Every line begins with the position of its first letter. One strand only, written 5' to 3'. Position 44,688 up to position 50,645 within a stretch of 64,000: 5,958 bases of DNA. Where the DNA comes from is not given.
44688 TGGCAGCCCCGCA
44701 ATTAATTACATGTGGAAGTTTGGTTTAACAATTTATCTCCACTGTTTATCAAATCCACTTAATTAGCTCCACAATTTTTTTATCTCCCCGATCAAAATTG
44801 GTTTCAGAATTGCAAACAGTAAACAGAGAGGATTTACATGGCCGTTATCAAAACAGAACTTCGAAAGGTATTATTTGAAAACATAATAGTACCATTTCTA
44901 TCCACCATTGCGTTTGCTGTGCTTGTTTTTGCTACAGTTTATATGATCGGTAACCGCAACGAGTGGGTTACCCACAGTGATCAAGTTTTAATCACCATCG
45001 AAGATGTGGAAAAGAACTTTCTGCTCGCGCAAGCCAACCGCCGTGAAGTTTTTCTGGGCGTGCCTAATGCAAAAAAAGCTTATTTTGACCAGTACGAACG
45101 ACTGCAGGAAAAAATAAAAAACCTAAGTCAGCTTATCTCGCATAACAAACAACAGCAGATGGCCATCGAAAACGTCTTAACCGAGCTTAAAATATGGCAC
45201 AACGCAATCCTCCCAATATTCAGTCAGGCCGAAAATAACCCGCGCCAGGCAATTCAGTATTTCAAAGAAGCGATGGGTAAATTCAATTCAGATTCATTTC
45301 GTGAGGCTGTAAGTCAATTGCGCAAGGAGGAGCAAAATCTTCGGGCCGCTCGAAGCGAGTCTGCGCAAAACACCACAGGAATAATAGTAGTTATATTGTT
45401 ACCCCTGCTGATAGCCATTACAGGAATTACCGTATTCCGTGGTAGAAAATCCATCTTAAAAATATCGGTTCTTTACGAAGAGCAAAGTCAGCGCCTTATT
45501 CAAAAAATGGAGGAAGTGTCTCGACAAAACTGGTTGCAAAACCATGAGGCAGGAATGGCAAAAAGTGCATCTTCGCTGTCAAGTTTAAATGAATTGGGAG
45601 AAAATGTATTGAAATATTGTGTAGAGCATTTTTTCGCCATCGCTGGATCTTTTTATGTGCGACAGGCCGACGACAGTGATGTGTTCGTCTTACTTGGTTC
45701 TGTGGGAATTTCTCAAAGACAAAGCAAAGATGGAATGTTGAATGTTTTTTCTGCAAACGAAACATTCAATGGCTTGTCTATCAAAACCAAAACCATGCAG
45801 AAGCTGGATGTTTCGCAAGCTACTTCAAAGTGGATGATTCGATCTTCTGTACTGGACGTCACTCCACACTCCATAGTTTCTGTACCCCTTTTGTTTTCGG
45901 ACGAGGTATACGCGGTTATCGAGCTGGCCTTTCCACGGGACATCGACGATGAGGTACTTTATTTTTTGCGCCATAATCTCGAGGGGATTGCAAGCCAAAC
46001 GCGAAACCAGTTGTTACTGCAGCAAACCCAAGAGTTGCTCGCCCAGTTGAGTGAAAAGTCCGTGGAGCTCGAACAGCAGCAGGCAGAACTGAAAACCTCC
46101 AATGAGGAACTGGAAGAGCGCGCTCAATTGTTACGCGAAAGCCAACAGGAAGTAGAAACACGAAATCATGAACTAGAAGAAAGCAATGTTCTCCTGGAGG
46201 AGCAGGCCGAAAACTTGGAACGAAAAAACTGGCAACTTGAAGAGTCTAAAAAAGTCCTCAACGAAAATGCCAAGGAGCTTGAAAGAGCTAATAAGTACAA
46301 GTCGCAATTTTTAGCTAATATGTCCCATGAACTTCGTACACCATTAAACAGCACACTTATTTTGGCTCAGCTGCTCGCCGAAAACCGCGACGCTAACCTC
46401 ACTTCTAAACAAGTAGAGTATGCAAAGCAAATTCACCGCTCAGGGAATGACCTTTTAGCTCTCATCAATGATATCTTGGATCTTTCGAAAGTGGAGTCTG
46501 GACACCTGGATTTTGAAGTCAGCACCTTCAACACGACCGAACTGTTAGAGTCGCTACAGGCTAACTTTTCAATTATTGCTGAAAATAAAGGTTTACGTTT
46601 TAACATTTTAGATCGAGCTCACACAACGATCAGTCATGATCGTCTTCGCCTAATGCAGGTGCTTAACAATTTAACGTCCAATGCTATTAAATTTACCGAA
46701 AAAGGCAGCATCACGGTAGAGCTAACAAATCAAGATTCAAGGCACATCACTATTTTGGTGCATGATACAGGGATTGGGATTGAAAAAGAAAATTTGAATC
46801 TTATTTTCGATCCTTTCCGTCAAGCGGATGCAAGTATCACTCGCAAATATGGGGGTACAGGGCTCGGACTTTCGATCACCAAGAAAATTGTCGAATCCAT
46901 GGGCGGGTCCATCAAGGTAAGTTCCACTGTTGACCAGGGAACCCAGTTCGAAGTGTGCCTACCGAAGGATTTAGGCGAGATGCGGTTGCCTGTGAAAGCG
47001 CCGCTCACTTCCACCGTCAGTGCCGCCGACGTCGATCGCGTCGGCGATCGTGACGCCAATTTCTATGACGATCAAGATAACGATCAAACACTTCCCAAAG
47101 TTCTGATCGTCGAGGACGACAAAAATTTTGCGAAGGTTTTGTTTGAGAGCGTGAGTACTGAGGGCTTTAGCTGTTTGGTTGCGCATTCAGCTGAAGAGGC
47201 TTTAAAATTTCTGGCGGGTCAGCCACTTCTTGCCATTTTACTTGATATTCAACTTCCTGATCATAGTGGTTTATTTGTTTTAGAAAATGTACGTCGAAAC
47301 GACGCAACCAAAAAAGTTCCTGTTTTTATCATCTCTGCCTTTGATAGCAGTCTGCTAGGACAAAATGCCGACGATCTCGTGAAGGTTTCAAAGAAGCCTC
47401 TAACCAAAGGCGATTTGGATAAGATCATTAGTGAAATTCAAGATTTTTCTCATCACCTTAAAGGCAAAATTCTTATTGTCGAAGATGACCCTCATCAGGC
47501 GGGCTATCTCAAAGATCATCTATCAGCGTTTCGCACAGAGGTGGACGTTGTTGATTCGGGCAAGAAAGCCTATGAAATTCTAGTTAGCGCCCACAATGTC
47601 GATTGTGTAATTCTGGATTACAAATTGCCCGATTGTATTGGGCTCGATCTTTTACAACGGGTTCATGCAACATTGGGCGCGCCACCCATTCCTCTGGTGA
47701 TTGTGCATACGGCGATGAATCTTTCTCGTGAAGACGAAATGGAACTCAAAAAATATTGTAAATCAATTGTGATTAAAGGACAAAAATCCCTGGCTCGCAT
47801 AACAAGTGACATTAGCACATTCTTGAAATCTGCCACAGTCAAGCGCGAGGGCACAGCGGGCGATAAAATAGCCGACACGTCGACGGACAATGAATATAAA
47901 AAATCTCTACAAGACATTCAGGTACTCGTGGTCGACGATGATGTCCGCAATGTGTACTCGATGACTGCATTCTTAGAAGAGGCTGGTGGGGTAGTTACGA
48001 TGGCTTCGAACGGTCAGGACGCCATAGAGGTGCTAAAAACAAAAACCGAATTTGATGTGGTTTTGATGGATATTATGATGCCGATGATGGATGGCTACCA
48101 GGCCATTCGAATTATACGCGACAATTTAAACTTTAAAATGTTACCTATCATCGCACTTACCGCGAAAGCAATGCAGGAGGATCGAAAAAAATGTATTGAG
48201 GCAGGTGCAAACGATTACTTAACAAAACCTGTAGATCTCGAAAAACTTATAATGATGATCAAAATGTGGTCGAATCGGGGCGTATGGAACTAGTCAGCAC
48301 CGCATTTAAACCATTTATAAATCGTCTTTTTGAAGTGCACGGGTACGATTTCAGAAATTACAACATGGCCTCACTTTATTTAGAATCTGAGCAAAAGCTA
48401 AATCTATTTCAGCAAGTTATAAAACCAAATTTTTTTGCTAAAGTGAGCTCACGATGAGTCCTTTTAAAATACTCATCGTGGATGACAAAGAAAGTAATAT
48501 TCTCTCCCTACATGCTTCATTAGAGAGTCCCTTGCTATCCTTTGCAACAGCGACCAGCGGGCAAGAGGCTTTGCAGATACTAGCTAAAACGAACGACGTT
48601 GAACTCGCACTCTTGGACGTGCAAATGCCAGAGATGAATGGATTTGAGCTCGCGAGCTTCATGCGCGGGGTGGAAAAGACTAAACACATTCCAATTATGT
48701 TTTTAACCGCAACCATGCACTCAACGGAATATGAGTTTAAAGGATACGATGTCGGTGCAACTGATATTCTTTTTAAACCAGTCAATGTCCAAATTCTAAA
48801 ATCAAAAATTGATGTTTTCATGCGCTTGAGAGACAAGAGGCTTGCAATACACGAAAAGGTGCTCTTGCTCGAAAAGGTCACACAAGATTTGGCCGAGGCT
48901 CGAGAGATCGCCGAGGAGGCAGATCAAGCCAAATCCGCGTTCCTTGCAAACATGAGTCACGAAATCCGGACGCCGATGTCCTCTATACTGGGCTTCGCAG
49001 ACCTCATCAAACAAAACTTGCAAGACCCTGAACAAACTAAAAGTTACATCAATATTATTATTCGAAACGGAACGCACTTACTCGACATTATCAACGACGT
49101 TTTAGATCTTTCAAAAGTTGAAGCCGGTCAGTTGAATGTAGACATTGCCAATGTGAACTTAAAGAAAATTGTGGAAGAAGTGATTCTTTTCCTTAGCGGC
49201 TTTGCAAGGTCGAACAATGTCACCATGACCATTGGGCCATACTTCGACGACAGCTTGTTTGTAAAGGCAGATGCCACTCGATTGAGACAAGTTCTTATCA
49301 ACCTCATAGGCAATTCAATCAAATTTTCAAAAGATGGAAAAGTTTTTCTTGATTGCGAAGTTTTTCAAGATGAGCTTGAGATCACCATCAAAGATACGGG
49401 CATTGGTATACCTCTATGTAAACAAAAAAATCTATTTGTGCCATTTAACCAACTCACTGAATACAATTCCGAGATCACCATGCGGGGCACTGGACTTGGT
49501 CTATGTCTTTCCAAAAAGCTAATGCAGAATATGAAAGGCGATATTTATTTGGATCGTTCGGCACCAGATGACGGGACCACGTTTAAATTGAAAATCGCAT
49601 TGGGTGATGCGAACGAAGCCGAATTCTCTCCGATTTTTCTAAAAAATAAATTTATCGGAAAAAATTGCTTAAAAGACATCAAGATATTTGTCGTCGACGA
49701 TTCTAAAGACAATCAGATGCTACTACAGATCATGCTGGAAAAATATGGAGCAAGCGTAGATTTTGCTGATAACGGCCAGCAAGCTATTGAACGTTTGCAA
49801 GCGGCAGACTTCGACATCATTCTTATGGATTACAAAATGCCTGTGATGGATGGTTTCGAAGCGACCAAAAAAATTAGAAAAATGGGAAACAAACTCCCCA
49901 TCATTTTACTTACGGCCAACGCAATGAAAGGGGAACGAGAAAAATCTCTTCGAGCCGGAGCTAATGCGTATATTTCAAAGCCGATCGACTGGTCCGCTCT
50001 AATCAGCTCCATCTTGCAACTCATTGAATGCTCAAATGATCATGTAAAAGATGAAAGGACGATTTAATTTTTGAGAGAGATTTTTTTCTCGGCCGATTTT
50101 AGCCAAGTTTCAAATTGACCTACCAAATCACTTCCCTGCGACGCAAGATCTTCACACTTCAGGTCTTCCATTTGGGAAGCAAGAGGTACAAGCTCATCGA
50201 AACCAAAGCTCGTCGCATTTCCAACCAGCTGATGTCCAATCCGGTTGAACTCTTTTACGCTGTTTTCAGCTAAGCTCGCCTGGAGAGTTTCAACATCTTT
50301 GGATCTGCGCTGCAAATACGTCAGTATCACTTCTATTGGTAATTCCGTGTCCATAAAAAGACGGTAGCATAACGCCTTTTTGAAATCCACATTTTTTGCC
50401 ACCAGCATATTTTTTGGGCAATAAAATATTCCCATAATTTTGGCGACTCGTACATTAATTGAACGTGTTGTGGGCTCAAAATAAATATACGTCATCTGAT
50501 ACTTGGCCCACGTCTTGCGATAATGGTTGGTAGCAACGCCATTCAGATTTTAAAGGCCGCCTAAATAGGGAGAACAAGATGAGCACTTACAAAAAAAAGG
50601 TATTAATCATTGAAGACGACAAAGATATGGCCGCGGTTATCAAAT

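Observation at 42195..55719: Cluster of correctly oriented -24/-12 promoters around an NtrC-type activator: a sigma-54 envelope/stress regulon island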

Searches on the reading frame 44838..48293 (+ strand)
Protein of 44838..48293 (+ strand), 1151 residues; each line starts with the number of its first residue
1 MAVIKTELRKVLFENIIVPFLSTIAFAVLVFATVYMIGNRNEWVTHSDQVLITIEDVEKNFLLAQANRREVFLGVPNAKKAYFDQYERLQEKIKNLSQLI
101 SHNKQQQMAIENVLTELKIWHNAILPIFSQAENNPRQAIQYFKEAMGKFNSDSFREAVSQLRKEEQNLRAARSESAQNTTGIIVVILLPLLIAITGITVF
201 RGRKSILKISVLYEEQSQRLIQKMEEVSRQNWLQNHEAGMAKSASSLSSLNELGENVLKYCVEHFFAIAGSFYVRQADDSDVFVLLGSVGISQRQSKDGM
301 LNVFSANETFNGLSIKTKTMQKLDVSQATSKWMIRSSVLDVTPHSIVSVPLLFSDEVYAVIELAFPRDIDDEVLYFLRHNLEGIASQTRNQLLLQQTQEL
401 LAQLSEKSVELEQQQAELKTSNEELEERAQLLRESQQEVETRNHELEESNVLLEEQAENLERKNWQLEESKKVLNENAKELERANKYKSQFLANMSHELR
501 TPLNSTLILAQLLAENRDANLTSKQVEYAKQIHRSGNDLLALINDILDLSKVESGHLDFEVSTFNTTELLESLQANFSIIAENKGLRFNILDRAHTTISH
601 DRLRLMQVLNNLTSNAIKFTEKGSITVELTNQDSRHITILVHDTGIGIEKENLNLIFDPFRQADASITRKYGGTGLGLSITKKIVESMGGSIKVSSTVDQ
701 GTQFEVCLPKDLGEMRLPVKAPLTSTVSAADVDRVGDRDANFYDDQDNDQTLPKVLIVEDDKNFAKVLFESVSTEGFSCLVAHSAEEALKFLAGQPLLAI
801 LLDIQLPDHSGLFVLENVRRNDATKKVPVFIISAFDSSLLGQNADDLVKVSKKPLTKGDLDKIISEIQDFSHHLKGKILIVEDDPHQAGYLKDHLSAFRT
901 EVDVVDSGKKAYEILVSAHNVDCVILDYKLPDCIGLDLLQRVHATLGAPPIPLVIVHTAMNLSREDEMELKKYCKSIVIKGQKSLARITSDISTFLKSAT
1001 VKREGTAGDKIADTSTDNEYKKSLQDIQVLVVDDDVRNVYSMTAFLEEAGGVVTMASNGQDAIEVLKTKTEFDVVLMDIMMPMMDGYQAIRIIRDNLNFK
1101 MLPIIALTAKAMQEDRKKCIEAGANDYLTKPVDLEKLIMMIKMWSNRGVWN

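Call 9: search_protein_families(library=pfam, proteins=[window:44838-48293:+], max_evalue=0.01)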
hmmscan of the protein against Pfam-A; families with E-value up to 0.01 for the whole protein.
window:44838-48293:+ (1151 aa): 7 families
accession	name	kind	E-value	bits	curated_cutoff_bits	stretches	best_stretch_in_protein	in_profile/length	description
PF00072.30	Response_reg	-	1.2e-54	183.7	30.2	3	1029-1141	1-110/111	Response regulator receiver domain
PF02518.31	HATPase_c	-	5.6e-31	107.7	26.4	1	601-711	2-110/111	Histidine kinase-, DNA gyrase B-, and HSP90-like ATPase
PF00512.31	HisKA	-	8.7e-20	71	26.9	1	488-555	2-66/66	His Kinase A (phospho-acceptor) domain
PF05227.19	CHASE3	-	6.6e-10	39.5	28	1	41-174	2-137/138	CHASE3 domain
PF15905.10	HMMR_N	-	0.00025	21.1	30.1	1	391-485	191-285/330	Hyaluronan mediated motility receptor N-terminal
PF23198.2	PDE8A_N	-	0.0004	20.8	29.6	0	1024-1121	10-108/147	PDE8A-like, N-terminal domain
PF13185.12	GAF_2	-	0.0011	19.7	28.6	1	249-383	3-130/136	GAF domain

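Call 16: find_related_loci(query=window:44838-48293:+, collection=genome_contigs, flank=10000)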
Query window:44838-48293:+ (1151 aa) in genome_contigs; peptide patterns used: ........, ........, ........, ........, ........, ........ (x = any residue, [..] = any of these).
115 stretches matched a pattern; 77 encode a relative of the query (tblastn E <= 1e-3); 77 distinct loci.
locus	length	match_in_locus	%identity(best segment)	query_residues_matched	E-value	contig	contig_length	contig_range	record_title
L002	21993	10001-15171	35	10-1144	0e+0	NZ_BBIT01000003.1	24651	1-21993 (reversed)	Pseudomonas oryzihabitans NBRC 102199, whole genome shotgun sequence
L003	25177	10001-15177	35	5-1144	0e+0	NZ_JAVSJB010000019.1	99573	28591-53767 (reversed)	Pseudomonas oryzihabitans strain GXM4 ctg_19, whole genome shotgun sequence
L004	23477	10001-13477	35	5-1144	0e+0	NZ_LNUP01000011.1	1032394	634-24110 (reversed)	Pseudomonas sp. EpS/L25 strain EpSL25 Scaffold_2, whole genome shotgun sequence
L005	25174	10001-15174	35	10-1144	0e+0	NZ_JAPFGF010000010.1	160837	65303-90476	Pseudomonas benzopyrenica strain BaP3 scaffold10, whole genome shotgun sequence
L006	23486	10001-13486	35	10-1144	0e+0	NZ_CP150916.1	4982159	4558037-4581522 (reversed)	Pseudomonas aestiva strain DGS32 chromosome, complete genome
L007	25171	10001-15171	34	10-1144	0e+0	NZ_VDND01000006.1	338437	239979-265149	Pseudomonas oryzihabitans strain DE0602 NODE_6_length_338437_cov_41.932554, whole genome shotgun sequence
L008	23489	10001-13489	34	8-1144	0e+0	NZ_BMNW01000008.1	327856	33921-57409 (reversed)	Pseudomonas asuensis strain JCM 13501 sequence008, whole genome shotgun sequence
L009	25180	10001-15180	35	5-1144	0e+0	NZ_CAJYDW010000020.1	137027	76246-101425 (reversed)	MAG: uncultured Pseudomonas sp. isolate S3C122_SP339, whole genome shotgun sequence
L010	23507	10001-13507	34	3-1144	0e+0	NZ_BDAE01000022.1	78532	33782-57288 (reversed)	Pseudomonas luteola NBRC 103146, whole genome shotgun sequence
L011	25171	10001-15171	35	10-1144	0e+0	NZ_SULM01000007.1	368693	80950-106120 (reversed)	Pseudomonas rhizoryzae strain RY24 contig7, whole genome shotgun sequence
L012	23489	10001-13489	34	8-1144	0e+0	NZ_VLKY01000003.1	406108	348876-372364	Pseudomonas duriflava strain CGMCC 1.6858 IQ22DRAFT_scaffold00003.3, whole genome shotgun sequence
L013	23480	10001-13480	35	5-1144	0e+0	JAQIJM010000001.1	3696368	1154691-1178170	MAG: Pseudomonas oryzihabitans isolate bin21 tig00000141, whole genome shotgun sequence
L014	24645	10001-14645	37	225-1147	3e-165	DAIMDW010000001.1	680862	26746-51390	MAG TPA_asm: bacterium isolate CTOTU18725 NODE_2_length_680862_cov_9.707493, whole genome shotgun sequence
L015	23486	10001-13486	33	43-1147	5e-156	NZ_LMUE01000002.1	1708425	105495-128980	Dyella sp. S184 NODE_41_length_1708359_cov_13.358014, whole genome shotgun sequence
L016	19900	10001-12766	33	226-1144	1e-139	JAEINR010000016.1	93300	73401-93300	MAG: Desulfobacterium sp. isolate MAG9 NODE_246_length_93300_cov_10.329961, whole genome shotgun sequence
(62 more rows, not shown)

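Call 68: search_protein_families(library=pfam, proteins=[L006:7297-9180:+, L006:9917-13510:+, L006:13514-14332:+, L006:14334-14921:+, L006:14869-16110:+, L006:16117-17025:+, L006:16838-17965:+, L006:18077-19330:+], max_evalue=0.0001)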
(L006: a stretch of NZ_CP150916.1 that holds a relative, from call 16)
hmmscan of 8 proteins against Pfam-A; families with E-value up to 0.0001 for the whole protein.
L006:7297-9180:+ (627 aa): 5 families
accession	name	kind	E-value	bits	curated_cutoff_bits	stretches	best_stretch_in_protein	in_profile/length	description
PF12806.12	Acyl-CoA_dh_C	-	2.9e-33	115.1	30.3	1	521-622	15-123/124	Acetyl-CoA dehydrogenase C-terminal like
PF00441.29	Acyl-CoA_dh_1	-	5.8e-22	78.9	22.4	1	321-490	1-145/150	Acyl-CoA dehydrogenase, C-terminal domain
PF02771.21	Acyl-CoA_dh_N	-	1e-14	55.3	22.9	1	76-197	2-113/113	Acyl-CoA dehydrogenase, N-terminal domain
PF02770.24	Acyl-CoA_dh_M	-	2.9e-12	47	33.3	1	201-310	1-95/97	Acyl-CoA dehydrogenase, middle domain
PF22924.1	ACOX_C_alpha1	-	9.5e-05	22.7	27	0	331-485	4-159/169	Acyl-CoA oxidase, C-alpha1 domain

L006:9917-13510:+ (1197 aa): 7 families
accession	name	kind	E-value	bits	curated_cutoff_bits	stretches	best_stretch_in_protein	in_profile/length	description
PF00072.30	Response_reg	-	8.4e-64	213.1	30.2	3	1076-1187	2-110/111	Response regulator receiver domain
PF05227.19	CHASE3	-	1.4e-35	122.7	28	1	60-193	2-137/138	CHASE3 domain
PF02518.31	HATPase_c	-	4.4e-28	98.4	26.4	1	624-733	2-110/111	Histidine kinase-, DNA gyrase B-, and HSP90-like ATPase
PF00512.31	HisKA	-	1.7e-17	63.6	26.9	1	509-576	2-66/66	His Kinase A (phospho-acceptor) domain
PF13185.12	GAF_2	-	1.5e-16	61.3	28.6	1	268-401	3-134/136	GAF domain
PF01590.32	GAF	-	2.2e-11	44.8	22.4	1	274-401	7-132/133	GAF domain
PF23198.2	PDE8A_N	-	7e-06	26.5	29.6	0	1085-1166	23-104/147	PDE8A-like, N-terminal domain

L006:13514-14332:+ (272 aa): 2 families
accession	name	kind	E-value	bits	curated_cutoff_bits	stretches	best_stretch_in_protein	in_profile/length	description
PF01739.24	CheR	-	7.4e-34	117.3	27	1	75-251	3-180/195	CheR methyltransferase, SAM binding domain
PF03705.20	CheR_N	-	7.3e-09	35.6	27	1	9-60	2-53/53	CheR methyltransferase, all-alpha domain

L006:14334-14921:+ (195 aa): 1 family
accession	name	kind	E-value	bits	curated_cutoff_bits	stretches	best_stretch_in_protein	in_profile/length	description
PF01339.22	CheB_methylest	-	3.3e-53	180.4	24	1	11-183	1-170/174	CheB methylesterase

L006:14869-16110:+ (413 aa): 4 families
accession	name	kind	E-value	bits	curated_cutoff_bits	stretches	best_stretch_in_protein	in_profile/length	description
PF02518.31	HATPase_c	-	1.1e-27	97.2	26.4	1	304-409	2-108/111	Histidine kinase-, DNA gyrase B-, and HSP90-like ATPase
PF00072.30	Response_reg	-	3.9e-22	78.9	30.2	1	27-135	2-107/111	Response regulator receiver domain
PF00512.31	HisKA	-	8.6e-14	51.8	26.9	1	186-258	2-66/66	His Kinase A (phospho-acceptor) domain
PF13581.12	HATPase_c_2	-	5.8e-06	26.8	27.4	1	275-388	10-112/127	Histidine kinase-like ATPase domain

L006:16117-17025:+ (302 aa): 7 families
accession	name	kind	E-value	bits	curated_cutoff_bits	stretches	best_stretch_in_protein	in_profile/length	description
PF01370.27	Epimerase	-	6.1e-24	85.2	20.9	1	43-206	2-175/240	NAD dependent epimerase/dehydratase family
PF16363.11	GDP_Man_Dehyd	-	3.3e-15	56.8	27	1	80-200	52-180/332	GDP-mannose 4,6 dehydratase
PF01073.25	3Beta_HSD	-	3.5e-14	52.9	22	1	44-183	2-156/280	3-beta hydroxysteroid dehydrogenase/isomerase family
PF13460.12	NAD_binding_10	-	8.1e-09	36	27.2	1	46-151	1-101/184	NAD(P)H-binding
PF04321.23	RmlD_sub_bind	-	2.7e-08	33.7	27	1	41-186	2-138/287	RmlD substrate binding domain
PF07993.18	NAD_binding_4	-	2.3e-06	27.4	20.1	1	95-201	82-205/258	Male sterility protein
PF02719.21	Polysacc_synt_2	-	9.9e-05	22.1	20.2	0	43-150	2-130/293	Polysaccharide biosynthesis protein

L006:16838-17965:+ (375 aa): 0 families

L006:18077-19330:+ (417 aa): 1 family
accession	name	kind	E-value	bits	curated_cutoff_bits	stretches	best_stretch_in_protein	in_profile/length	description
PF01757.29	Acyl_transf_3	-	3.4e-28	99.1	31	1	14-398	2-318/326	Acyltransferase domain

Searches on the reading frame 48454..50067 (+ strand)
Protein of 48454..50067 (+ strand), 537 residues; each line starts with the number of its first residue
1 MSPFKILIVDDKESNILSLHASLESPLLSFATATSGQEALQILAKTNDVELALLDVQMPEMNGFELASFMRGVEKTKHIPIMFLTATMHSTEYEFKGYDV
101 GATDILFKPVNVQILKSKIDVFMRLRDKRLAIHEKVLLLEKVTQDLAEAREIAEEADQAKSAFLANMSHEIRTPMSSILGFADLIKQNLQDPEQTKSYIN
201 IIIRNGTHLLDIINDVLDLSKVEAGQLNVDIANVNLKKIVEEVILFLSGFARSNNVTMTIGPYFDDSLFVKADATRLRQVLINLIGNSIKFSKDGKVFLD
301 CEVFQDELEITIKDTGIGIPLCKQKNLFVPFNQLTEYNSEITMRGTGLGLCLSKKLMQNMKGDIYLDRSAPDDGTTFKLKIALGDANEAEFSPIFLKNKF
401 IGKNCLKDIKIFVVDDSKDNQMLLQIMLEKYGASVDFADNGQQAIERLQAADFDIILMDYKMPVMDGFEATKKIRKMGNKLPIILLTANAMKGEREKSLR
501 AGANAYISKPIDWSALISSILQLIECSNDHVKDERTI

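Call 9: search_protein_families(library=pfam, proteins=[window:48454-50067:+], max_evalue=0.01)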
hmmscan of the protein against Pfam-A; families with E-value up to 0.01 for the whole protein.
window:48454-50067:+ (537 aa): 7 families
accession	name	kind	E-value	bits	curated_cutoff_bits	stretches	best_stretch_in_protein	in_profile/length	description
PF00072.30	Response_reg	-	6.6e-53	178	30.2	2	411-520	1-110/111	Response regulator receiver domain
PF02518.31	HATPase_c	-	5.5e-23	82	26.4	1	273-383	2-109/111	Histidine kinase-, DNA gyrase B-, and HSP90-like ATPase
PF00512.31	HisKA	-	3.8e-21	75.3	26.9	1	159-225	1-66/66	His Kinase A (phospho-acceptor) domain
PF20274.4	cREC_REC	-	5.9e-05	24.1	27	0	415-494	6-80/88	Cyclic-phosphate processing Receiver domain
PF23198.2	PDE8A_N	-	0.0023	18.3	29.6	0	409-523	10-131/147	PDE8A-like, N-terminal domain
PF06490.17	FleQ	-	0.0041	17.9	22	0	410-513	1-96/108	Flagellar regulatory protein FleQ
PF13581.12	HATPase_c_2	-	0.0056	17.1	27.4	0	290-360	49-112/127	Histidine kinase-like ATPase domain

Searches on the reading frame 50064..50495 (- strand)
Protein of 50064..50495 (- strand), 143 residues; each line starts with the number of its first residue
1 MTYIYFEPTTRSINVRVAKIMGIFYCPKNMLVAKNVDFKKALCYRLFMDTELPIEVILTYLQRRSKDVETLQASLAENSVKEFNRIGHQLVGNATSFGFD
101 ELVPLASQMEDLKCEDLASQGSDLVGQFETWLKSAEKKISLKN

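Call 9: search_protein_families(library=pfam, proteins=[window:50064-50495:-], max_evalue=0.01)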
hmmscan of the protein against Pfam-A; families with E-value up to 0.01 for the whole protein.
window:50064-50495:- (143 aa): 1 family
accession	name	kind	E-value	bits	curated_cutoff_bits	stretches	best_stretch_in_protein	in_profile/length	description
PF01627.28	Hpt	-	3.5e-08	34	24.6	1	58-121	4-68/84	Hpt domain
